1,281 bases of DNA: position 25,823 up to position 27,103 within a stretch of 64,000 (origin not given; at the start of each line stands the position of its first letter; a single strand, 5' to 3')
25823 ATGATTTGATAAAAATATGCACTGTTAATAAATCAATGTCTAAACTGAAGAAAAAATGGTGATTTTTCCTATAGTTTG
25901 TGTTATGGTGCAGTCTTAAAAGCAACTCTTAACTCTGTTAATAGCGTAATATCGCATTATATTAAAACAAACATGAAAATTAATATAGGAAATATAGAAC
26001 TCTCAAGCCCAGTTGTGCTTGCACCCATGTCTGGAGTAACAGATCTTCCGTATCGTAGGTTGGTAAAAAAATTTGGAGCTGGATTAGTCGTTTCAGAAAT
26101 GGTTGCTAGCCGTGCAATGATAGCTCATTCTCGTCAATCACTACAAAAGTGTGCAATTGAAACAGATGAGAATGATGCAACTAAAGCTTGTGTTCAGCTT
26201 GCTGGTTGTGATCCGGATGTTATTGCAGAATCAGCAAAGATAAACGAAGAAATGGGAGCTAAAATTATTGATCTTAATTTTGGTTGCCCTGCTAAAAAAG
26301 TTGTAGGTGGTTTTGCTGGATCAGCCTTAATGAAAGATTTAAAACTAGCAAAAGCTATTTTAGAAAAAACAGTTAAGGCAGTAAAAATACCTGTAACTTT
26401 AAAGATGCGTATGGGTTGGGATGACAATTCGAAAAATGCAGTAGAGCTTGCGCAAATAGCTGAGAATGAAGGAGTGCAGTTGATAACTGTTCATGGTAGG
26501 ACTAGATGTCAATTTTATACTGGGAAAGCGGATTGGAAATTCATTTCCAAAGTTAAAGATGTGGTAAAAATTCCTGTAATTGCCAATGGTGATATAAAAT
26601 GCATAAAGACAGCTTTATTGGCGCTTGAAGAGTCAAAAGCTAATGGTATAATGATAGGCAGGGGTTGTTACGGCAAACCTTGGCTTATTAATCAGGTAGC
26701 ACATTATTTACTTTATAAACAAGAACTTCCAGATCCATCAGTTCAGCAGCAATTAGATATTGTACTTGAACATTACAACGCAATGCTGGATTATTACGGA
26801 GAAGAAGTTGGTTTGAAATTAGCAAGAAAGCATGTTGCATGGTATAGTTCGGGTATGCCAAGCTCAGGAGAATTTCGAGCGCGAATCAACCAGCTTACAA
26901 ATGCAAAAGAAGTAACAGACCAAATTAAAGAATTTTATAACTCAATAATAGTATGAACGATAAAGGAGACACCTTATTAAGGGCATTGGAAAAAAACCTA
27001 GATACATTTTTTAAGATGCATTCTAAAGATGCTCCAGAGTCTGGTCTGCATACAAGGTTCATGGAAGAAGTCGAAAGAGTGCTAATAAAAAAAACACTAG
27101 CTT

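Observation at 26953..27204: dusB-coupled stand-alone Fis-like gene that looks like a severed NtrC tail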

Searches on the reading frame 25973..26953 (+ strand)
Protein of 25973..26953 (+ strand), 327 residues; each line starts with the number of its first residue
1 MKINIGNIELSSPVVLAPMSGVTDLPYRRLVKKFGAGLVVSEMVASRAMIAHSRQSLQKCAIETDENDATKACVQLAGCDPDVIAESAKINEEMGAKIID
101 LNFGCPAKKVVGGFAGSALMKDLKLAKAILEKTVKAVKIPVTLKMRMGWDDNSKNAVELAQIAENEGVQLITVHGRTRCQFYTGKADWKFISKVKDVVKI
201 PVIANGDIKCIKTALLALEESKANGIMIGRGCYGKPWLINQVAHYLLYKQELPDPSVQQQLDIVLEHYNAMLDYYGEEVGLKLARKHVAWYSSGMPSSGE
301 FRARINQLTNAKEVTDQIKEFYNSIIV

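Call 3: search_protein_families(library=pfam, proteins=[window:25973-26953:+], max_evalue=0.1)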
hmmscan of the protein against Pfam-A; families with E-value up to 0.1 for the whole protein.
window:25973-26953:+ (327 aa): 5 families
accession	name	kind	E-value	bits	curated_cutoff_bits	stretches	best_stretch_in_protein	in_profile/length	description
PF01207.24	Dus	-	1.4e-98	330.3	20.4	1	16-320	2-305/311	Dihydrouridine synthase (Dus)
PF01680.23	SOR_SNZ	-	0.00084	19.6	27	0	84-154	22-86/207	SOR/SNZ family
PF01180.27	DHO_dh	-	0.0056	16.3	27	0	82-156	108-175/291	Dihydroorotate dehydrogenase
PF00977.27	His_biosynth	-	0.018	14.9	23.6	1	115-233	101-223/228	Histidine biosynthesis protein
PF00724.26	Oxidored_FMN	-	0.05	13.3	27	0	155-244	243-337/342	NADH:flavin oxidoreductase / NADH oxidase family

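Call 4: search_protein_families(library=ncbifam, proteins=[window:25973-26953:+], max_evalue=0.1)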
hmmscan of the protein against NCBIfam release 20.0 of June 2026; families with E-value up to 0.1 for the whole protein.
window:25973-26953:+ (327 aa): 23 families
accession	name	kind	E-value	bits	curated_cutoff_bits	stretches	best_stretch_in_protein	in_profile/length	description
TIGR00737.1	nifR3_yhdG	equivalog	3.7e-127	423.9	293.3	1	5-325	1-318/319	tRNA dihydrouridine synthase DusB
NF008774.0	PRK11815.1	equivalog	5.2e-38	130.8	269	1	12-315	13-317/337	tRNA dihydrouridine(20/20a) synthase DusA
NF007838.0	PRK10550.1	equivalog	1.9e-35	122.3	395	1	14-245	3-239/312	tRNA dihydrouridine(16) synthase DusC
TIGR00742.1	yjbN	subfamily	7e-29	101.2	397.2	1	14-307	3-297/318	tRNA dihydrouridine(20/20a) synthase DusA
NF005574.0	PRK07259.1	equivalog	2.9e-09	36.3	269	1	69-172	94-190/304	dihydroorotate dehydrogenase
TIGR01037.2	pyrD_sub1_fam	subfamily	1.1e-08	34.5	270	1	64-173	85-188/300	dihydroorotate dehydrogenase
NF041011.1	dihydoor_dh_Arch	equivalog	4.8e-06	25.9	330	1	66-172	82-175/289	dihydroorotate dehydrogenase PyrD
NF006183.0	PRK08318.1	equivalog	2.1e-05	23.5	335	1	84-171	115-200/422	NAD-dependent dihydropyrimidine dehydrogenase subunit PreA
NF010112.0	PRK13585.1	equivalog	0.00022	20.9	243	1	147-235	140-227/241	1-(5-phosphoribosyl)-5-[(5-phosphoribosylamino)methylideneamino]imidazole-4-carboxamide isomerase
TIGR03997.1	mycofact_OYE_2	equivalog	0.00029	19.3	793.15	1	191-242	276-327/645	mycofactocin system FadH/OYE family oxidoreductase 2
NF041755.1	RuMP_HxlAB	equivalog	0.00038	19.5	500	1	152-237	115-198/391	bifunctional 3-hexulose-6-phosphate synthase/6-phospho-3-hexuloisomerase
TIGR00736.1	nifR3_rel_arch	hypoth_equivalog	0.0011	18.5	218.7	1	65-215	65-207/231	MJ0144 family RNA dihydrouridine synthase-like protein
NF003215.0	PRK04180.1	equivalog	0.0011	18.4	395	1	82-152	28-93/298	pyridoxal 5'-phosphate synthase lyase subunit PdxS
NF045599.1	bili_reduct_long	exception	0.0015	16.9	750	1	154-243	233-332/641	bilirubin reductase, long form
TIGR00735.1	hisF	equivalog_domain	0.0018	17.6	294.55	1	150-247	151-247/254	imidazole glycerol phosphate synthase subunit HisF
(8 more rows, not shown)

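Call 53: find_homologous_proteins(query=window:25973-26953:+, max_evalue=1e-30)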
Query window:25973-26953:+ (327 aa): 8000 proteins with E <= 1e-30 among 8000 candidates; the best 120 are listed.
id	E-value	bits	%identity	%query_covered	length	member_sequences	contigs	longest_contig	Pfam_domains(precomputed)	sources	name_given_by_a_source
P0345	4.2e-214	728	100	100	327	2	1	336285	PF01207.24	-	-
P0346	9.6e-173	592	80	100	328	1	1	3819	PF01207.24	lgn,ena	-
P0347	3.1e-170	584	77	100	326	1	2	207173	PF01207.24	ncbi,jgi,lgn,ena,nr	ncbi:MAG: tRNA dihydrouridine synthase DusB [Rickettsiaceae bacterium]|nr:tRNA dihydrouridine syntha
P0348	4.0e-168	577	77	100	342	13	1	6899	PF01207.24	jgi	jgi:tRNA-dihydrouridine synthase B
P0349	4.1e-167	573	75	100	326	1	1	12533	PF01207.24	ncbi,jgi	ncbi:MAG: hypothetical protein DGJ47_000868 [Rickettsiaceae bacterium]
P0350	4.9e-167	573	75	100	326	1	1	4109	PF01207.24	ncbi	ncbi:MAG: tRNA dihydrouridine synthase DusB [Rickettsiaceae bacterium]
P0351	4.4e-164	563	76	99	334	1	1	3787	PF01207.24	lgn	-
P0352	1.4e-162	558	74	100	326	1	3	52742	PF01207.24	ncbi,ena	-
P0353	3.8e-162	557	74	100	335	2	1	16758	PF01207.24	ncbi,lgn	ncbi:MAG: tRNA dihydrouridine synthase DusB [Rickettsiaceae bacterium]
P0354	5.7e-162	556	73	100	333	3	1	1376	PF01207.24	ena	-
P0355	1.2e-161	555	73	100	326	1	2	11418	PF01207.24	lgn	-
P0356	1.7e-160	552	73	99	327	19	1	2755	PF01207.24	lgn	-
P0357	2.2e-160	551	75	98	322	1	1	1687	PF01207.24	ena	-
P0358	2.6e-160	551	72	100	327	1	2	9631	PF01207.24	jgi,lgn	jgi:tRNA-dihydrouridine synthase B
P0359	2.7e-160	551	73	100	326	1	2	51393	PF01207.24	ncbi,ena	-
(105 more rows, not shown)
